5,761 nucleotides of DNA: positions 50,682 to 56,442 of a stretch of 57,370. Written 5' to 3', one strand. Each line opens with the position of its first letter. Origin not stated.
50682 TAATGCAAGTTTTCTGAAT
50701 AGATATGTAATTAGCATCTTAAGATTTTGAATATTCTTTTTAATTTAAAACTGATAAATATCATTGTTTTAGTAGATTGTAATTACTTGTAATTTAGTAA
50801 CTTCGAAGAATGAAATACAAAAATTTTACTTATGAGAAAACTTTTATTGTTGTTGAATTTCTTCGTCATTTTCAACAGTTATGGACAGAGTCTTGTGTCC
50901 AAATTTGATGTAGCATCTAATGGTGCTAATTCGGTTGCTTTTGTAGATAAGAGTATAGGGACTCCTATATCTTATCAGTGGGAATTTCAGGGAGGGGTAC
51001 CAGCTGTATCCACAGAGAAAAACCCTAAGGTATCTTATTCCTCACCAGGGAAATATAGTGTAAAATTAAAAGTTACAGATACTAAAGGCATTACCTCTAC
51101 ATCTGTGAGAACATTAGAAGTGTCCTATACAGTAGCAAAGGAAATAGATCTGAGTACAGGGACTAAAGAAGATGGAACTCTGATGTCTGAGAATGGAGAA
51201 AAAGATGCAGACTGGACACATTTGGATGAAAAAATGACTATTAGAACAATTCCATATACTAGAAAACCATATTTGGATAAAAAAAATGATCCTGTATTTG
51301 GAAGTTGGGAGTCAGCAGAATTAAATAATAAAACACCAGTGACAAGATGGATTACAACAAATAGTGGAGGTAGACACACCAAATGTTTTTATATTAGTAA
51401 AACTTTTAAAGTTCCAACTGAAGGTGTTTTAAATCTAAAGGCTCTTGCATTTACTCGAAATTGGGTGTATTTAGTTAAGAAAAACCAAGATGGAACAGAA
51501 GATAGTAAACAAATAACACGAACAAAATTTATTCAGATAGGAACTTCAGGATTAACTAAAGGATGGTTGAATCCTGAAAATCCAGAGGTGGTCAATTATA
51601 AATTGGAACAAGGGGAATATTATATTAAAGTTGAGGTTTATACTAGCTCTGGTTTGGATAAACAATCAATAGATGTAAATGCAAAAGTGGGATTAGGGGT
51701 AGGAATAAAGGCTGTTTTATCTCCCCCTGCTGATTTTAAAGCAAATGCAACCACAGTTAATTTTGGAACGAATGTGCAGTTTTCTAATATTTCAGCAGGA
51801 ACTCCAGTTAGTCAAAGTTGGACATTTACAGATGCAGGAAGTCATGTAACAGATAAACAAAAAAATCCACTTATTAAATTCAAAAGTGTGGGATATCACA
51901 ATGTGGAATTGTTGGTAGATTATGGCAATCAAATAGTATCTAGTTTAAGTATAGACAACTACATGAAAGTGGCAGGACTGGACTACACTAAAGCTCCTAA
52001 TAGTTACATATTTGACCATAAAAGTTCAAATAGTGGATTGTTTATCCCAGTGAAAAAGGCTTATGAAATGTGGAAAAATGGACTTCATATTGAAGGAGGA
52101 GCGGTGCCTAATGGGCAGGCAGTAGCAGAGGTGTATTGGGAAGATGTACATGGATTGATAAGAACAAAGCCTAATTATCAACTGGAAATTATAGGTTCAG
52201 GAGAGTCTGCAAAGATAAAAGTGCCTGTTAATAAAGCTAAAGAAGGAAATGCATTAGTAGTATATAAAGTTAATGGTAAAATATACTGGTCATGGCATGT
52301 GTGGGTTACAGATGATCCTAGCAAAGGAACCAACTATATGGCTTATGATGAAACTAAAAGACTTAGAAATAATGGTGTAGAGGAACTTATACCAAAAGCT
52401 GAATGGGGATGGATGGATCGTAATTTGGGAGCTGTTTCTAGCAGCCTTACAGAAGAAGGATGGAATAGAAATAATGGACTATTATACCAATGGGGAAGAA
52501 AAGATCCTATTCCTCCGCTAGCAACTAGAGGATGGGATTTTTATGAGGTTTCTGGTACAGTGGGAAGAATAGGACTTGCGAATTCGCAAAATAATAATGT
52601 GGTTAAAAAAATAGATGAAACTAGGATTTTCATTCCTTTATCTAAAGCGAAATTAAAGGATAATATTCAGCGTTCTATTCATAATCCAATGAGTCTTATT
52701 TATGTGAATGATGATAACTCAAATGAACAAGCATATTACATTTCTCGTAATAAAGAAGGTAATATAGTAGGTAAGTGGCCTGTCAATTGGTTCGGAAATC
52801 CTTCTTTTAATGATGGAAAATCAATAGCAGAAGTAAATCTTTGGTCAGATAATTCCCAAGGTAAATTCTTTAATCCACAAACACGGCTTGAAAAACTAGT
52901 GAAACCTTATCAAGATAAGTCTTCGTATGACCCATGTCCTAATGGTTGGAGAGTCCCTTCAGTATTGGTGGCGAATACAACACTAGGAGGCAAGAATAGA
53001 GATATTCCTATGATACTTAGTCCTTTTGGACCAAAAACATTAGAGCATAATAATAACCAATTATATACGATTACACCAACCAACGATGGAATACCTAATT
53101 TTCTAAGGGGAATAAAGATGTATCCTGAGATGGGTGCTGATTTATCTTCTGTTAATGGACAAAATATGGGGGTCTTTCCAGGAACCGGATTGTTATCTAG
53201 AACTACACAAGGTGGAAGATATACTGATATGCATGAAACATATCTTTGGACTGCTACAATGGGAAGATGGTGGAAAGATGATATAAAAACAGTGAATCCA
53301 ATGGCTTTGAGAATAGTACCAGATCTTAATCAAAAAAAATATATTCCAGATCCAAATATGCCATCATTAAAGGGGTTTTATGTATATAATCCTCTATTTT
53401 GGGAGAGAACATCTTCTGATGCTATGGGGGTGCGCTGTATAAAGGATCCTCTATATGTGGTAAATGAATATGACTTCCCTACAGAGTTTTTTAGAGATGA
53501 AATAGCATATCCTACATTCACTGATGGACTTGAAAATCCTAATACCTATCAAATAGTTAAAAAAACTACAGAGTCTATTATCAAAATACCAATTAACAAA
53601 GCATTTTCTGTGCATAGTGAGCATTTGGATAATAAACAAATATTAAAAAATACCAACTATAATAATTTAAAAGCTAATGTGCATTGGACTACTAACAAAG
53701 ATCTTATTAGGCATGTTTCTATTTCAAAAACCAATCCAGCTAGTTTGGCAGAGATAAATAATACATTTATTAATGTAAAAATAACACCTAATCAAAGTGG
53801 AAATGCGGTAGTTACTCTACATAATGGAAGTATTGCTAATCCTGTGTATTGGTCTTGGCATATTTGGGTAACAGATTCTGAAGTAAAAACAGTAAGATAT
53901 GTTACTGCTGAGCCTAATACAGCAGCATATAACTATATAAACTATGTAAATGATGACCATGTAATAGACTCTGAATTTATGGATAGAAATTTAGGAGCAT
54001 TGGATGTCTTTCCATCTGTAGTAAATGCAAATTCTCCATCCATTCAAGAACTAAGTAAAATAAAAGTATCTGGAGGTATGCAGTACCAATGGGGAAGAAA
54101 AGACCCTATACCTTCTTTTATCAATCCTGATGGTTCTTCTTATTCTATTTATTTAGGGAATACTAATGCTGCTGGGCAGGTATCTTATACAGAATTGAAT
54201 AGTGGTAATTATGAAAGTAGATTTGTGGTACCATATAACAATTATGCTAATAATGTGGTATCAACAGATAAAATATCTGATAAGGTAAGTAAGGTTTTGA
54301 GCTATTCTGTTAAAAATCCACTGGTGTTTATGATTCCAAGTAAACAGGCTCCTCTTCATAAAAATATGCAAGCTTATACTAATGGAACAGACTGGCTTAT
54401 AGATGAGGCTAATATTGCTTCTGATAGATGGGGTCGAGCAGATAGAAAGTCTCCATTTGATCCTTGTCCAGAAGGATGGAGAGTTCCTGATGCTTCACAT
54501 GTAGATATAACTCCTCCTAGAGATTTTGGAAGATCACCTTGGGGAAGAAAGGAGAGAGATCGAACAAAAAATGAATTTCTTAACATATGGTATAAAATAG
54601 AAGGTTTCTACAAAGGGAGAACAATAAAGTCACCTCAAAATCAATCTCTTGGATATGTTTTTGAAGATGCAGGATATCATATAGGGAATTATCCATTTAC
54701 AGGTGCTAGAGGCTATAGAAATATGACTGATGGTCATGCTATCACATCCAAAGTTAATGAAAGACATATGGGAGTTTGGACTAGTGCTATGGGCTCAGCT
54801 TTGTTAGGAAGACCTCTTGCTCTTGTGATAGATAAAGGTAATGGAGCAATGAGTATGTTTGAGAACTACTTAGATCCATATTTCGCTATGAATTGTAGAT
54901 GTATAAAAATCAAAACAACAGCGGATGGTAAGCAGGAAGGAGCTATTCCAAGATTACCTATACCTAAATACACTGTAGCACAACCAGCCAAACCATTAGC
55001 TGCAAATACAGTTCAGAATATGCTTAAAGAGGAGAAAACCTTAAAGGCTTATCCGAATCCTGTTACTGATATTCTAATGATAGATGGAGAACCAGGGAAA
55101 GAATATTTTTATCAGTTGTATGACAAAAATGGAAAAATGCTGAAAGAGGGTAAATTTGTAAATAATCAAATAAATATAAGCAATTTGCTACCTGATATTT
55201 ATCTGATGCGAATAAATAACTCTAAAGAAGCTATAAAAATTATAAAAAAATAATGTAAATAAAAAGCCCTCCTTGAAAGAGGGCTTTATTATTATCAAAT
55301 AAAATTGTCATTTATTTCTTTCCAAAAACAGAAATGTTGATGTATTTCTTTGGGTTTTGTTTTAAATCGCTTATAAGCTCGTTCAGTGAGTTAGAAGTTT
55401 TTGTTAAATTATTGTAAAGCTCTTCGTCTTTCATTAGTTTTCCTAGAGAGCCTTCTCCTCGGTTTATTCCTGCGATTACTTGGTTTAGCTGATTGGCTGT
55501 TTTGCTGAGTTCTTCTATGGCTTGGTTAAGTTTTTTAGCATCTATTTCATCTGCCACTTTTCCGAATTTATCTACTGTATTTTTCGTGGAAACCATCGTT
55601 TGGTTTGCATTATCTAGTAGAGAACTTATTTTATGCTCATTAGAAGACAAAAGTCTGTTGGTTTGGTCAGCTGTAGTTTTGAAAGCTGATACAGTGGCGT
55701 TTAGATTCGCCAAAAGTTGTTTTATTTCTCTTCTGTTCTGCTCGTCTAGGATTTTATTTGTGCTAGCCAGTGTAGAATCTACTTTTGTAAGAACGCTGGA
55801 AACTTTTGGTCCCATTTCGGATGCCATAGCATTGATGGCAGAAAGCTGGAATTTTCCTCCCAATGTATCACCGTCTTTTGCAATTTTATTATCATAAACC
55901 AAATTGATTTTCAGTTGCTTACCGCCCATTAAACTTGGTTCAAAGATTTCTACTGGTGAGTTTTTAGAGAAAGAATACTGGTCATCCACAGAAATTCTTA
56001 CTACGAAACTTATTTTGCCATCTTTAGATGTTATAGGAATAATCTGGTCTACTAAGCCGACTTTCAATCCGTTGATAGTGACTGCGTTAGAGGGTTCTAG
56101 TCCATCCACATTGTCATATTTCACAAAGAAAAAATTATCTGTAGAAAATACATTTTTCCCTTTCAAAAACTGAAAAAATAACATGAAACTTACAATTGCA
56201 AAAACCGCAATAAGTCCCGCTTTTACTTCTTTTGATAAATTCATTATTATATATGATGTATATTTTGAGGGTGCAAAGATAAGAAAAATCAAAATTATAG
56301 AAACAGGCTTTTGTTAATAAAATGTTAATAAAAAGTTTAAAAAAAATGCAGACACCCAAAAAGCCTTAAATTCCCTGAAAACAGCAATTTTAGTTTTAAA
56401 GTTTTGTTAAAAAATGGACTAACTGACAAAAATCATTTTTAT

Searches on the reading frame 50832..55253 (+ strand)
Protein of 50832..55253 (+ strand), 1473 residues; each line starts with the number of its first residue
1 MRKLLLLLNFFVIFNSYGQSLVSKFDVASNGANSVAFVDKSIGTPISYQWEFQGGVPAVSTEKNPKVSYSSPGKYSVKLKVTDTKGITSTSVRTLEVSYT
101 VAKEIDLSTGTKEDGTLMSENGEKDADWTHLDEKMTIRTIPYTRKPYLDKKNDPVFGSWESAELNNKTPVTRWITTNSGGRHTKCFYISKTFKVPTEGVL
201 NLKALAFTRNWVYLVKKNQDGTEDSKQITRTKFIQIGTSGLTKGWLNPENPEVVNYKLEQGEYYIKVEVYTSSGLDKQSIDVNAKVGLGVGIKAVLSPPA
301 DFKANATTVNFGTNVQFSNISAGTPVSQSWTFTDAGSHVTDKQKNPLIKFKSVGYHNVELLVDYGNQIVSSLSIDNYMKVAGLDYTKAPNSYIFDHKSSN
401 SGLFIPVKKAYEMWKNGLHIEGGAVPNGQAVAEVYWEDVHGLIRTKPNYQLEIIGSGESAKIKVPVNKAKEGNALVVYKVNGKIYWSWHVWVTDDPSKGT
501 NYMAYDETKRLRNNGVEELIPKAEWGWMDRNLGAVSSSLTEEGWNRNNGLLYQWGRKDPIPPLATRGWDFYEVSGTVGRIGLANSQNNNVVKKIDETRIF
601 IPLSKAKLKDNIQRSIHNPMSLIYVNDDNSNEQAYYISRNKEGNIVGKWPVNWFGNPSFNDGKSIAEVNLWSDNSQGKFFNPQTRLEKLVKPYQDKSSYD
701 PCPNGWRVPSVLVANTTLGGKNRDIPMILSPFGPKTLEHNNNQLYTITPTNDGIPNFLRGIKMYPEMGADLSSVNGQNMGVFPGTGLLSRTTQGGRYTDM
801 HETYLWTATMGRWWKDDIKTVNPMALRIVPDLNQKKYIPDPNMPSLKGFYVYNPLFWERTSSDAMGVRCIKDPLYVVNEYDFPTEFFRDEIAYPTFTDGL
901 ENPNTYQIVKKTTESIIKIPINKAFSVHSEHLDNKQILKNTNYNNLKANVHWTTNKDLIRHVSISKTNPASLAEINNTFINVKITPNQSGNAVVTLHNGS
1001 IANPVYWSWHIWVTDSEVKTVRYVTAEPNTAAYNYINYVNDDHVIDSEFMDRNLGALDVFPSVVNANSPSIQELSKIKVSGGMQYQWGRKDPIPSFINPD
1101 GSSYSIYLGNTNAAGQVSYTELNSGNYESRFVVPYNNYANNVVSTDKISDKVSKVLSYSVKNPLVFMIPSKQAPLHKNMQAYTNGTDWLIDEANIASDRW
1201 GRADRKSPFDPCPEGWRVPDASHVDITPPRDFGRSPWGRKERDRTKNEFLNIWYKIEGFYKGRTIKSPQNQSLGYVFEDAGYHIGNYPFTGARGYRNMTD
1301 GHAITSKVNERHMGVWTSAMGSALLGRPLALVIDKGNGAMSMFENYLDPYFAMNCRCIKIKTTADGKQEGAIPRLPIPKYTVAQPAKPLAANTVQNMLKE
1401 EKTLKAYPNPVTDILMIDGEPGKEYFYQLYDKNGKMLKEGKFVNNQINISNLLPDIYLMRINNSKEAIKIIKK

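Call 61: search_protein_families(library=pfam, proteins=[window:50832-55253:+], max_evalue=0.00001)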
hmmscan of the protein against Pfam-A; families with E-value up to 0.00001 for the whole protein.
window:50832-55253:+ (1473 aa): 3 families
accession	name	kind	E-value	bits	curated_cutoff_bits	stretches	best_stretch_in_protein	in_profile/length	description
PF00801.26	PKD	-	9.7e-16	58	23.5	1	34-93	16-77/80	PKD domain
PF18911.6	PKD_4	-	1.5e-11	44.6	27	1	35-93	24-81/85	PKD domain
PF18962.6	Por_Secre_tail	-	3.9e-08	33.9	27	1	1407-1468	2-69/75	Secretion system C-terminal sorting domain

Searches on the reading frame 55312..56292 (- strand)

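Call 61: search_protein_families(library=pfam, proteins=[window:55312-56292:-], max_evalue=0.00001)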
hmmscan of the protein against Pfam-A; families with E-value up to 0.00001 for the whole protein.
window:55312-56292:- (326 aa): 1 family
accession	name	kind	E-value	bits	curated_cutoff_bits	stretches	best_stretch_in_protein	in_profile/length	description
PF02470.25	MlaD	-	2.4e-09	37.8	25.1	1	56-129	6-78/81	MlaD protein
